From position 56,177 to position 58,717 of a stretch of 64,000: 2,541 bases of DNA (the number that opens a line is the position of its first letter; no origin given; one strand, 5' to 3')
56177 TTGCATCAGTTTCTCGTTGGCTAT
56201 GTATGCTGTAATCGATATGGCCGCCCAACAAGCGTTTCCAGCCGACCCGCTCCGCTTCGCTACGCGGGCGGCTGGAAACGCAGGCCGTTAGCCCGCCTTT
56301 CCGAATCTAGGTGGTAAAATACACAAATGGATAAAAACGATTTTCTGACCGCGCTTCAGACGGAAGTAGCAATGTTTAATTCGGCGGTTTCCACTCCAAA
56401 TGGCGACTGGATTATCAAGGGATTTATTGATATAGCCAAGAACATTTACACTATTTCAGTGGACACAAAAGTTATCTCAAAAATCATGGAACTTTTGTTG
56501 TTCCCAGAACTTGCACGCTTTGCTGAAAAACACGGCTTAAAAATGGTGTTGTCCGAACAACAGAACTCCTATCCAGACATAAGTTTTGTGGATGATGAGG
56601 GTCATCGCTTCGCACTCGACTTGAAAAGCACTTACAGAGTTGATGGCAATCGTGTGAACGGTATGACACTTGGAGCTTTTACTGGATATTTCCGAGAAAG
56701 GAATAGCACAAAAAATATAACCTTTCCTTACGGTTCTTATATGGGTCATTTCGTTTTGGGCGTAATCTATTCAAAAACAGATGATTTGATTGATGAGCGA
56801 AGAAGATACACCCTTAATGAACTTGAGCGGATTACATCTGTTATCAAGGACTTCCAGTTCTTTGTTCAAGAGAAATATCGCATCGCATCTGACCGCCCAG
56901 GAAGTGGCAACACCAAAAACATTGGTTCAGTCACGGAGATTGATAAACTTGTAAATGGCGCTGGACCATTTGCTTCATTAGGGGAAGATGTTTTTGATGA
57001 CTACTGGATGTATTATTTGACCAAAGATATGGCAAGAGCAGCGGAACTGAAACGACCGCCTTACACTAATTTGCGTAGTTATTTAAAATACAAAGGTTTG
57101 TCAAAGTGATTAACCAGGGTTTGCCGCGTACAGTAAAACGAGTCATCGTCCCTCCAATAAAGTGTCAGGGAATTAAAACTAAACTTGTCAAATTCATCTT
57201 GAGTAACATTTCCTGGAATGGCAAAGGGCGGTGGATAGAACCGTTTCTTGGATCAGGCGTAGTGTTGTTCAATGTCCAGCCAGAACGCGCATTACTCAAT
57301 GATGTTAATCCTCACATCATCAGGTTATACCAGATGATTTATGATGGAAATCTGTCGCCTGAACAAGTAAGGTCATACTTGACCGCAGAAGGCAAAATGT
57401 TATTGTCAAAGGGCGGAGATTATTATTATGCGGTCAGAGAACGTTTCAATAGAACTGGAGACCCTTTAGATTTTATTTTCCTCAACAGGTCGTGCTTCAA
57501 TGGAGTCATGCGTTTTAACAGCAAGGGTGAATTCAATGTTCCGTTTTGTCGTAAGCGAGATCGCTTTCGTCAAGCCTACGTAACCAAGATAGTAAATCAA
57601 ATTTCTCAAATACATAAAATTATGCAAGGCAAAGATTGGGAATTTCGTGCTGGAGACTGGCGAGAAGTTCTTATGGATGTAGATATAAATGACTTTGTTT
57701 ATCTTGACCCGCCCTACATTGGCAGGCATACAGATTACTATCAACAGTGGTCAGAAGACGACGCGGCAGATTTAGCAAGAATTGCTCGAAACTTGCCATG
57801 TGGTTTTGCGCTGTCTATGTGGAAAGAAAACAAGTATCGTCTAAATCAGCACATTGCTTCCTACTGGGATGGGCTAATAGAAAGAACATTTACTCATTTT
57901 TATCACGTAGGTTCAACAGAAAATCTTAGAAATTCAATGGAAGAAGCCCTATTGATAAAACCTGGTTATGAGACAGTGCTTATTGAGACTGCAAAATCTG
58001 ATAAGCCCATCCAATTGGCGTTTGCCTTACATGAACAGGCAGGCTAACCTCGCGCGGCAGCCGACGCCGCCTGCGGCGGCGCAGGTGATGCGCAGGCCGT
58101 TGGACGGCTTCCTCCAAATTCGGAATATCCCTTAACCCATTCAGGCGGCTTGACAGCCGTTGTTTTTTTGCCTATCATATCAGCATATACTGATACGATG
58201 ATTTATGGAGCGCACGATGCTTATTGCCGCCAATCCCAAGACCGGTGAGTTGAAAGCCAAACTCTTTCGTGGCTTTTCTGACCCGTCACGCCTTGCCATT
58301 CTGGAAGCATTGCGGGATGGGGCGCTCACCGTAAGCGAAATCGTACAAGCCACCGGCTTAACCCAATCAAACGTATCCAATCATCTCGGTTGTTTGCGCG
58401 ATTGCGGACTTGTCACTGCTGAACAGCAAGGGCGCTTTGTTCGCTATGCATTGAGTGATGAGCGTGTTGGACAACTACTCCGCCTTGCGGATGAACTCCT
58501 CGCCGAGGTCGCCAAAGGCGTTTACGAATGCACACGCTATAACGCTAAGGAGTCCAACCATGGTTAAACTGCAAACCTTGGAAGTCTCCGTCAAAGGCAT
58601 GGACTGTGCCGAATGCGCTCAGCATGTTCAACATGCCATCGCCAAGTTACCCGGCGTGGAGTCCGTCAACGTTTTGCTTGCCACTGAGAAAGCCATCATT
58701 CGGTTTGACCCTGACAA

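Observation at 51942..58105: Decayed chromosomal integron: intI pseudogene plus three attC-bounded cassettes carrying defence genes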

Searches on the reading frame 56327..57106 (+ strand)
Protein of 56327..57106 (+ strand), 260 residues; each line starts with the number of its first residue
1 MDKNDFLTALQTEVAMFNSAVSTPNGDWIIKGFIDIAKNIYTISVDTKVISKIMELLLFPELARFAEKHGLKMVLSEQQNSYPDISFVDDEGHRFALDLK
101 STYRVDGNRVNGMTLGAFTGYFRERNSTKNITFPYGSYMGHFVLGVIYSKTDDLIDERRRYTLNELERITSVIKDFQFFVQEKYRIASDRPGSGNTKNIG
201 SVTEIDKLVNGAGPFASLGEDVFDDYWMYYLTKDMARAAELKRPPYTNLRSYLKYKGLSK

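Call 10: search_protein_families(library=pfam, proteins=[window:56327-57106:+], max_evalue=0.01)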
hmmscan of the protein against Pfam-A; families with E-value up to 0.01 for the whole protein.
window:56327-57106:+ (260 aa): 1 family
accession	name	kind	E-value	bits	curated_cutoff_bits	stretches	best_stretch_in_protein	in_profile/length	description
PF09233.17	Endonuc-EcoRV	-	4.1e-110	367.4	25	1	21-257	2-244/244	Restriction endonuclease EcoRV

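Call 11: search_protein_families(library=ncbifam, proteins=[window:56327-57106:+], max_evalue=0.01)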
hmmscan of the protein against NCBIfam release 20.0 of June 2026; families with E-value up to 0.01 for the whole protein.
window:56327-57106:+ (260 aa): 0 families

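Call 56: search_protein_families(library=padloc, proteins=[window:56327-57106:+], max_evalue=0.001)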
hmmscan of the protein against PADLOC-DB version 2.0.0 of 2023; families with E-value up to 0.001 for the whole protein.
window:56327-57106:+ (260 aa): 1 family
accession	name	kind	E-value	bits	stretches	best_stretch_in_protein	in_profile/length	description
PDLC03472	REase_II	-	1.9e-41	140.2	1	24-253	14-237/245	Type II restriction enzyme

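Call 57: search_solved_structures(query=window:56327-57106:+, show_alignments=1)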
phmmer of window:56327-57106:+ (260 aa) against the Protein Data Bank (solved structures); distinct sequences matched with E-value up to 0.001: 8.
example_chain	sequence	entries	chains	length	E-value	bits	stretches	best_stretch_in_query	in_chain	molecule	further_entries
1az4_A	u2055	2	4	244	2.3e-39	139.1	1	23-254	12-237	ECORV ENDONUCLEASE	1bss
1eo3_A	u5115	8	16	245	2.3e-39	139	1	22-254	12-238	TYPE II RESTRICTION ENZYME ECORV | ENDONUCLEASE EcoR V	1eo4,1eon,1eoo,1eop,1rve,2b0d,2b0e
1az0_A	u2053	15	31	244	2.5e-39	139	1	23-254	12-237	PROTEIN (TYPE II RESTRICTION ENZYME ECORV) | ECORV ENDONUCLEASE | RESTRICTION ENDONUCLEASE ECORV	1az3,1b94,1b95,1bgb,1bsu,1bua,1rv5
1b96_A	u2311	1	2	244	7e-39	137.5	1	23-254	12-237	RESTRICTION ENDONUCLEASE ECORV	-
1suz_A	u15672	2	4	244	1.5e-38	136.3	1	23-254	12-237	Type II restriction enzyme EcoRV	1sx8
1stx_A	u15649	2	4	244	1.5e-38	136.3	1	23-254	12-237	Type II restriction enzyme EcoRV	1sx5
1b97_A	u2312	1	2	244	2.4e-38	135.7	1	23-254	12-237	RESTRICTION ENDONUCLEASE ECORV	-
2ge5_A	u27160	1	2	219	4.9e-38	134.7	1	22-230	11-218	Type II restriction enzyme EcoRV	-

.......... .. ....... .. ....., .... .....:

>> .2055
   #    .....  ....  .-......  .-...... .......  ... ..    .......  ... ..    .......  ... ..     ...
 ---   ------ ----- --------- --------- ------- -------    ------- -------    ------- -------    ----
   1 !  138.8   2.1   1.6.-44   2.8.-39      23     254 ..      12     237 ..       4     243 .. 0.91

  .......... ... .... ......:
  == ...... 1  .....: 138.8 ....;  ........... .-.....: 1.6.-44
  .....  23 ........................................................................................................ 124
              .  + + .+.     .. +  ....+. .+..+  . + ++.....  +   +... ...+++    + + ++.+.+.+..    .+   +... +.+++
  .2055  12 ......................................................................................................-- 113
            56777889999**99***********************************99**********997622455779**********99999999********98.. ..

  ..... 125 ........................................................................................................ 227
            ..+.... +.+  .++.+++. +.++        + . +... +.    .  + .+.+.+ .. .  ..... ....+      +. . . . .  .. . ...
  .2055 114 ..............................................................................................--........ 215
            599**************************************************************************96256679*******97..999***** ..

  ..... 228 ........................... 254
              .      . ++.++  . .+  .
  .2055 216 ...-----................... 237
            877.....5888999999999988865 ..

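Call 64: find_related_loci(query=window:56327-57106:+, collection=genome_contigs, flank=4000)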
Query window:56327-57106:+ (260 aa) in genome_contigs; peptide patterns used: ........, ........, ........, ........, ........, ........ (x = any residue, [..] = any of these).
366 stretches matched a pattern; 129 encode a relative of the query (tblastn E <= 1e-3); the best 80 are kept; 80 distinct loci.
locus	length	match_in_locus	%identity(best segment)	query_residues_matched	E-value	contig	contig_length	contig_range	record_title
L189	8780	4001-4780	94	1-260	4e-166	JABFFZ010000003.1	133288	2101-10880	MAG: Chloroflexota bacterium isolate CFX8 c_000000000003, whole genome shotgun sequence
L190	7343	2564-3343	90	1-260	7e-160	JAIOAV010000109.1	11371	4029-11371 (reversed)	MAG: Chloroflexota bacterium isolate S1bins97 c_000000000109, whole genome shotgun sequence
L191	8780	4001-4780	89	1-260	5e-157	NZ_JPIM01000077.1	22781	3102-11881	Chloroflexus sp. MS-G contig00077, whole genome shotgun sequence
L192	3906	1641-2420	81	1-260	7e-149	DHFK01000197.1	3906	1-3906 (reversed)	MAG TPA_asm: Anaerolineales bacterium UBA4826 UBA4826_contig_1622, whole genome shotgun sequence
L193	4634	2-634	94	50-260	5e-134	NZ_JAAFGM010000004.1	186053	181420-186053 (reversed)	Candidatus Roseilinea sp. NK_OTU-006 Naka2016_82, whole genome shotgun sequence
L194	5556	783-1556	70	3-260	3e-126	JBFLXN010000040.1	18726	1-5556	MAG: Candidatus Edwardsbacteria bacterium isolate MAG059 MAG059_40, whole genome shotgun sequence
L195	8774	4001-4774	70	1-259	4e-125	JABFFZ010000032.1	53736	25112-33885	MAG: Chloroflexota bacterium isolate CFX8 c_000000000032, whole genome shotgun sequence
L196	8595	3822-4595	70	1-259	7e-124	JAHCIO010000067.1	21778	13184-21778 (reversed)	MAG: Anaerolineae bacterium isolate TGS_CHL13 CHL13_67, whole genome shotgun sequence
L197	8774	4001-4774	69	3-260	5e-124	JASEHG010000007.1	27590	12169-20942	MAG: Candidatus Brocadiaceae bacterium isolate Yes70-17 NODE_7_length_27590_cov_5.577955, whole genome shotgun sequence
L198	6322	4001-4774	70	3-260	2e-123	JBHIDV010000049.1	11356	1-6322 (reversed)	MAG: Sedimentisphaerales bacterium isolate b3.sp3_bin.2 NODE_1856_length_11356_cov_6.109813, whole genome shotgun sequen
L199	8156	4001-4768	70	3-258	1e-123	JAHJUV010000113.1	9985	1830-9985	MAG: Planctomycetota bacterium isolate OSL_A.mb.29 OSL_A.mb.29_k141_149333, whole genome shotgun sequence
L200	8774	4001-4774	72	3-260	4e-123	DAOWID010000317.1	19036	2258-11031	MAG TPA_asm: Planctomycetota bacterium isolate CSMAG_2034 CSMAG_2034_k141_1346750_length_19036_cov_25.0000, whole genome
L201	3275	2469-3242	67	3-260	1e-125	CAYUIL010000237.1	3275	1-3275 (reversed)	MAG TPA_asm: uncultured Pirellulales bacterium isolate binchicken_co34_208 genome assembly, contig: NODE_54287_length_32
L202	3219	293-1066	67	3-260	5e-126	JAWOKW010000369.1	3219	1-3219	MAG: Candidatus Methanoperedens sp. isolate bin_184_1 c_000042294665, whole genome shotgun sequence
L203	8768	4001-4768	70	3-258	3e-122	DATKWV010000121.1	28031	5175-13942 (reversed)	MAG TPA_asm: Sedimentisphaerales bacterium isolate SMAG_U14173 k141_3572091, whole genome shotgun sequence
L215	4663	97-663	93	72-260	4e-119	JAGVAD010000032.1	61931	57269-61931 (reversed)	MAG: Anaerolineales bacterium isolate DeMMO6_43 c_000000039207, whole genome shotgun sequence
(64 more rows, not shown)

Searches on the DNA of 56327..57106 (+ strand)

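Call 65: search_with_rna_model(model_id=R2, sources=[L189, L190, L191, L192, L193, L194, L195, L196, L197, L198, L199, L200, L201, L202, L203, L204, L205, L206, L207, L208, L209, L210, L211, L212, L213, L214, L215, L216, L217, L218, L219, L220, L221, L222, L223, L224, L225, L226, L227, L228, L229, L230, L231, L232, L233, L234, L235, L236, L237, L238, L239, L240, L241, L242, L243, L244, L245, L246, L247, L248, L249, L250, L251, L252, L253, L254, L255, L256, L257, L258, L259, L260, L261, L262, L263, L264, L265, L266, L267, L268], max_evalue=5)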
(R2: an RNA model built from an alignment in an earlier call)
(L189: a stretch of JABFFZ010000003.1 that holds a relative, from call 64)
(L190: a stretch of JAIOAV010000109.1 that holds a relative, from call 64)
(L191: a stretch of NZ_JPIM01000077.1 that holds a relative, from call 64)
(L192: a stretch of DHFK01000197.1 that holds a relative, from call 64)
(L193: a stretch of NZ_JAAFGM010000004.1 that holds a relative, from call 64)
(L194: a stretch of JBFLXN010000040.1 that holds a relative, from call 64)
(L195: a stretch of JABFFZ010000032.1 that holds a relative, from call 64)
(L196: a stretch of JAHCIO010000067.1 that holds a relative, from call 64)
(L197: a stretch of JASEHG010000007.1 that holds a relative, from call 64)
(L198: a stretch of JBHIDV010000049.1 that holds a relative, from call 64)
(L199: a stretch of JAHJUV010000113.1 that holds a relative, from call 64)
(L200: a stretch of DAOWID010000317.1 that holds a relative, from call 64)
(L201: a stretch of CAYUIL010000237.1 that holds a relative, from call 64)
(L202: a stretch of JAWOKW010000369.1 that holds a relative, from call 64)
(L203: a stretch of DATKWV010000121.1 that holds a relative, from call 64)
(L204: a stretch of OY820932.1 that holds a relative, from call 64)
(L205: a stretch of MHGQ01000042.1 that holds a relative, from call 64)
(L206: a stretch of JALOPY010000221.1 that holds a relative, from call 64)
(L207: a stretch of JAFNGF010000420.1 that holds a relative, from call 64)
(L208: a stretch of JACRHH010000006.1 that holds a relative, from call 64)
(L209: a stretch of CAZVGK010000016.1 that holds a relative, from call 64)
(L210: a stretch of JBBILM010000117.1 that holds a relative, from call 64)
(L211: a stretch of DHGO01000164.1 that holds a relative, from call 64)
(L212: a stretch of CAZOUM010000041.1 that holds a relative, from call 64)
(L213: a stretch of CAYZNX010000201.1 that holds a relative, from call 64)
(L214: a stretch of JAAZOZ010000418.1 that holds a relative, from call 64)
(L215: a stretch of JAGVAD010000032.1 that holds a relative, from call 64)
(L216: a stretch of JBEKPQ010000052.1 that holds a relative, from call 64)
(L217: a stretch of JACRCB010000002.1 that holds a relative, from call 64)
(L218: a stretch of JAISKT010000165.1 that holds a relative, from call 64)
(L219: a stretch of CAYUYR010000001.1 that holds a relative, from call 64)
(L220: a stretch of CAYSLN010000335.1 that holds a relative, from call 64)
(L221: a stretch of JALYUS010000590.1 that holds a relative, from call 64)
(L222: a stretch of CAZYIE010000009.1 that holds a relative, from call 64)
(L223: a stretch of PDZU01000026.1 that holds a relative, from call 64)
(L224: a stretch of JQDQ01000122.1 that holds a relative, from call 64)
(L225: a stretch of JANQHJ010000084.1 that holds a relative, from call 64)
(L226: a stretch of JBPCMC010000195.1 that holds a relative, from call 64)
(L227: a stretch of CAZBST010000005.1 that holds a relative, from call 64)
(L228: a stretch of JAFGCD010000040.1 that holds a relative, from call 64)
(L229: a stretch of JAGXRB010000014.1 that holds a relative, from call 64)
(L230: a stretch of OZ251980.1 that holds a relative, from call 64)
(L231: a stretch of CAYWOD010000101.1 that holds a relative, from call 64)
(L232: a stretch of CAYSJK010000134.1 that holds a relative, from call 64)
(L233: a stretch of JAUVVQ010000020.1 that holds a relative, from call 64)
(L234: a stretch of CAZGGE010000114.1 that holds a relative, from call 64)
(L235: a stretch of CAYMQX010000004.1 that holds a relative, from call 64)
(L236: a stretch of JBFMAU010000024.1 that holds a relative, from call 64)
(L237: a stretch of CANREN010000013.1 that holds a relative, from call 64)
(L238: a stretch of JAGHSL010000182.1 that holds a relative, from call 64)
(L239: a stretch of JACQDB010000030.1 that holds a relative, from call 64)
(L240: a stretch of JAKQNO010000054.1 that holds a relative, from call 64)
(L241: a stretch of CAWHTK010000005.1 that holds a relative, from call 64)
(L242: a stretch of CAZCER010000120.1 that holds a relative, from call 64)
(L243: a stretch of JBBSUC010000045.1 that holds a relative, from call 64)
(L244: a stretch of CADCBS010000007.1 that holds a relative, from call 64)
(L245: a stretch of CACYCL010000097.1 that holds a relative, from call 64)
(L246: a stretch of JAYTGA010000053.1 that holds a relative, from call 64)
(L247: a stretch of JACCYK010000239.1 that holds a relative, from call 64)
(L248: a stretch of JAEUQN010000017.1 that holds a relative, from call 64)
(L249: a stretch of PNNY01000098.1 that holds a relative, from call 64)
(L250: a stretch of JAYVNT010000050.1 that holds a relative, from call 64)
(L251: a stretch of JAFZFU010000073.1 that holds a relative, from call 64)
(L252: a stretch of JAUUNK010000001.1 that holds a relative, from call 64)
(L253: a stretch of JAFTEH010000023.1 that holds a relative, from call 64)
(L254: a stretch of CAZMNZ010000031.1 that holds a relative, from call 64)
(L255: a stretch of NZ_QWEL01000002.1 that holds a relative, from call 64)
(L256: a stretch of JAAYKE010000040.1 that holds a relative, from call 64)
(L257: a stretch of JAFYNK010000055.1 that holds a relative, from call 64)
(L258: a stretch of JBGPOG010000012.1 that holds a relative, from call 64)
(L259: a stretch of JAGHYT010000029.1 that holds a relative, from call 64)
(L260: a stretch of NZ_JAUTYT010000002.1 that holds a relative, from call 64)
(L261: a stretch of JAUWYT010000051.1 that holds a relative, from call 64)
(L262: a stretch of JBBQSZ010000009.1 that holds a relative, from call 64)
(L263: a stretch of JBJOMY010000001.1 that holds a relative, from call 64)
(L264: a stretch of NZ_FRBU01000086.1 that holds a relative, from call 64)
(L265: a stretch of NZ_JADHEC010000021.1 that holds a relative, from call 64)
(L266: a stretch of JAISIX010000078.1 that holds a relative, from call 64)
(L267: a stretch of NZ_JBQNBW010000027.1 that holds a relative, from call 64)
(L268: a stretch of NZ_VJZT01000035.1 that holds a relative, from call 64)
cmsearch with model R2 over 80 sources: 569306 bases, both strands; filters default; matches with E-value up to 5: 12.
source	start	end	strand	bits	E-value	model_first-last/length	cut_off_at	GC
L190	5038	5101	+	51.2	7e-09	1-91/91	no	0.7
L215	1599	1670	+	47.1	6.1e-08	1-91/91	no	0.72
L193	1573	1649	+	40.3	2.5e-06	1-91/91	no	0.66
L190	5811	5877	+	38.5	6.4e-06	1-91/91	no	0.72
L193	3875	3952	+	38.4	6.8e-06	1-91/91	no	0.67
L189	3064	3124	+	38.4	6.9e-06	1-91/91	no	0.74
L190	5213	5307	+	35.9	2.6e-05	1-91/91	no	0.73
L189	3896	3966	+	29.4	0.00085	1-91/91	no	0.69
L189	2263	2391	+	26.3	0.0046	1-91/91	no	0.57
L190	4270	4346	+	24.2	0.014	1-91/91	no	0.69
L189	6866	6993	+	17.9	0.43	1-91/91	no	0.63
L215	2546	2675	+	17.1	0.67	1-91/91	no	0.62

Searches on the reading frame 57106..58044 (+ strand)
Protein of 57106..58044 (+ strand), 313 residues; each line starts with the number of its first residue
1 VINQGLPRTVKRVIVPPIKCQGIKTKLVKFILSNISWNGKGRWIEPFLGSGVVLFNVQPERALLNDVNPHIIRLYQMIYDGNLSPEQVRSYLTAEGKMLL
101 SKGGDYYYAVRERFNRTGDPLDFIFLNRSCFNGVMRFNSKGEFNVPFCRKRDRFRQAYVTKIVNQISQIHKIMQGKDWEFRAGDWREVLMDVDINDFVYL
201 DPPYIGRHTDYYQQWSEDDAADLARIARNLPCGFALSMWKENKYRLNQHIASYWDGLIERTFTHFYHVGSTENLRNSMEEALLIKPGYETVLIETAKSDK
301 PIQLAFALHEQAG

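Call 10: search_protein_families(library=pfam, proteins=[window:57106-58044:+], max_evalue=0.01)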
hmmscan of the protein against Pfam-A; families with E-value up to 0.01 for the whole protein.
window:57106-58044:+ (313 aa): 1 family
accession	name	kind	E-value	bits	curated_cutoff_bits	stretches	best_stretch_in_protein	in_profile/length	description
PF02086.21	MethyltransfD12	-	4e-44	151.7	22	1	21-231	2-218/253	D12 class N6 adenine-specific DNA methyltransferase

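Call 11: search_protein_families(library=ncbifam, proteins=[window:57106-58044:+], max_evalue=0.01)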
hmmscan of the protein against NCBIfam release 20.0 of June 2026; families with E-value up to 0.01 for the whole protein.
window:57106-58044:+ (313 aa): 2 families
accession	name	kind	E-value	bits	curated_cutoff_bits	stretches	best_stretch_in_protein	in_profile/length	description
TIGR00571.1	dam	subfamily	2.3e-54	184.9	114.85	1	15-230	2-215/267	Dam family site-specific DNA-(adenine-N6)-methyltransferase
NF008152.0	PRK10904.1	equivalog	2.6e-24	86.1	441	1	42-230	30-216/271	adenine-specific DNA-methyltransferase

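Call 56: search_protein_families(library=padloc, proteins=[window:57106-58044:+], max_evalue=0.001)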
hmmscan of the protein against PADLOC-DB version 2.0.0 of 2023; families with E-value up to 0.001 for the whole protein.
window:57106-58044:+ (313 aa): 23 families
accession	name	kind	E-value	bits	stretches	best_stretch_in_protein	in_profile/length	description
PDLC03264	MTase_II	-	1.7e-115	383.4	1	11-295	8-292/306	Type II methyltransferase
PDLC03294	MTase_II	-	4.7e-44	149.1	1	16-283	6-268/272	Type II methyltransferase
PDLC03729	oMTase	-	1.4e-36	124.4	1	17-229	7-215/275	orphan methyltransferase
PDLC03383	MTase_II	-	5.9e-29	99.5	1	9-249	13-271/318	Type II methyltransferase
PDLC03735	oMTase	-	2.1e-27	94.2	1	12-228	5-227/284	orphan methyltransferase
PDLC03266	MTase_II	-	8.1e-26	89.1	1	11-209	11-202/285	Type II methyltransferase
PDLC03302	MTase_II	-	1e-25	88.6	1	18-212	363-550/626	Type II methyltransferase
PDLC03261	MTase_II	-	2e-25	87.2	1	15-224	25-229/643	Type II methyltransferase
PDLC03287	MTase_II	-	6e-22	76.2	1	11-282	360-637/646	Type II methyltransferase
PDLC03722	oMTase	-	3.1e-16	58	1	41-226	26-196/259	orphan methyltransferase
PDLC03349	MTase_II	-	3.3e-16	57.3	1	103-224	170-296/374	Type II methyltransferase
PDLC03247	MTase_II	-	4.1e-15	53.8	1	16-209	4-188/282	Type II methyltransferase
PDLC03341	MTase_II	-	6.4e-14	50.2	1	18-207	19-205/316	Type II methyltransferase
PDLC03292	MTase_II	-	3.6e-11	40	1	129-248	554-673/722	Type II methyltransferase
PDLC04018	PD-Lambda-5_B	-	4.7e-10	37.2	1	16-237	6-232/291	-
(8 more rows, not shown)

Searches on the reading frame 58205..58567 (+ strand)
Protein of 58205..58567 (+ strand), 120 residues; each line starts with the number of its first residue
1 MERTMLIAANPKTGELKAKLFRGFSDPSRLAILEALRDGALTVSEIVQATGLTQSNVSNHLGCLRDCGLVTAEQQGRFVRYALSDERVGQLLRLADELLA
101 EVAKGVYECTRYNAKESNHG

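Call 10: search_protein_families(library=pfam, proteins=[window:58205-58564:+], max_evalue=0.01)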
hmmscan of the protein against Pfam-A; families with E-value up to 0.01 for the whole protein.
window:58205-58564:+ (120 aa): 16 families
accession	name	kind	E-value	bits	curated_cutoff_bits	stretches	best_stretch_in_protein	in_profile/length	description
PF01022.26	HTH_5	-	1.8e-17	63.4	22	1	26-71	1-46/47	Bacterial regulatory protein, arsR family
PF12840.13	HTH_20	-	2.9e-11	43.6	27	1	24-71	1-49/51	Helix-turn-helix domain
PF12802.13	MarR_2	-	4.2e-08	33.7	27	1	27-73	5-53/61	MarR family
PF09339.16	HTH_IclR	-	4.2e-08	33.3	22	1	30-71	6-49/52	IclR helix-turn-helix domain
PF24034.1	DUF7343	-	2.5e-05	24.5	27.6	1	33-77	11-55/62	Domain of unknown function (DUF7343)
PF25213.1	HVO_A0261_N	-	3e-05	24.3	35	1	27-76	11-59/86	HVO_A0261 N-terminal domain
PF01978.25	TrmB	-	0.0001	22.6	25.6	1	36-81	18-62/68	Sugar-specific transcriptional regulator TrmB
PF13412.12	HTH_24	-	0.00012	22.1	21.9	1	26-71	2-48/48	Winged helix-turn-helix DNA-binding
PF25212.1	HVO_A0114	-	0.0003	21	27.6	1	26-80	21-76/84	HVO_A0114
PF21476.4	PF0610-like_N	-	0.00067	20.3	33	1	32-61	6-35/50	PF0610-like, N-terminal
PF14394.12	DUF4423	-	0.0018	18.5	30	1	13-80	7-76/165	Domain of unknown function (DUF4423)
PF08221.17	HTH_9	-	0.002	18.6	23.4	1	36-71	23-58/62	RNA polymerase III subunit RPC82 helix-turn-helix domain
PF14947.12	HTH_45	-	0.0044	17.5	25.5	1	31-75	10-53/77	Winged helix-turn-helix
PF17782.7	DprA_WH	-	0.0044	17.5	22.9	1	26-61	11-46/61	DprA winged helix domain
PF24038.1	DUF7347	-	0.0052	17.4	27.6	1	19-66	3-54/77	Domain of unknown function (DUF7347)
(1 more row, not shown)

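Call 20: find_encoding_contigs(protein=window:58205-58567:+, flank=10000, max_places=8)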
Protein window:58205-58567:+ (120 aa): 1 contig read that carries it; 1 place shown.
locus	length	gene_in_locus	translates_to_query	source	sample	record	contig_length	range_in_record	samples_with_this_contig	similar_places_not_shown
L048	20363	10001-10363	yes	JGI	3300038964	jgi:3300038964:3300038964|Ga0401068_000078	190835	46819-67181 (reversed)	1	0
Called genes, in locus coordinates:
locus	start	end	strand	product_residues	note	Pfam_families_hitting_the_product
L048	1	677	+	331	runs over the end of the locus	PF00480:ROK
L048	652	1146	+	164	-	PF01243:PNPOx_N, PF12900:Pyridox_ox_2 (weak)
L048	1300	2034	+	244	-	-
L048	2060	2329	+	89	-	-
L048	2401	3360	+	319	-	PF00892:EamA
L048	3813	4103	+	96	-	-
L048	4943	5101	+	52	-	PF13711:DUF4160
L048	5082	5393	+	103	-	PF10387:DUF2442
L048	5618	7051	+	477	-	PF01555:N6_N4_Mtase (faint)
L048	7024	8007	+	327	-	PF09194:Endonuc-BsobI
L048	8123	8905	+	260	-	PF09233:Endonuc-EcoRV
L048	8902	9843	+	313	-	PF02086:MethyltransfD12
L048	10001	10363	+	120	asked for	PF12802:MarR_2, PF01022:HTH_5, PF12840:HTH_20, PF09339:HTH_IclR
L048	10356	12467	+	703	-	PF00403:HMA, PF00122:E1-E2_ATPase, PF00702:Hydrolase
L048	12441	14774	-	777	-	PF00136:DNA_pol_B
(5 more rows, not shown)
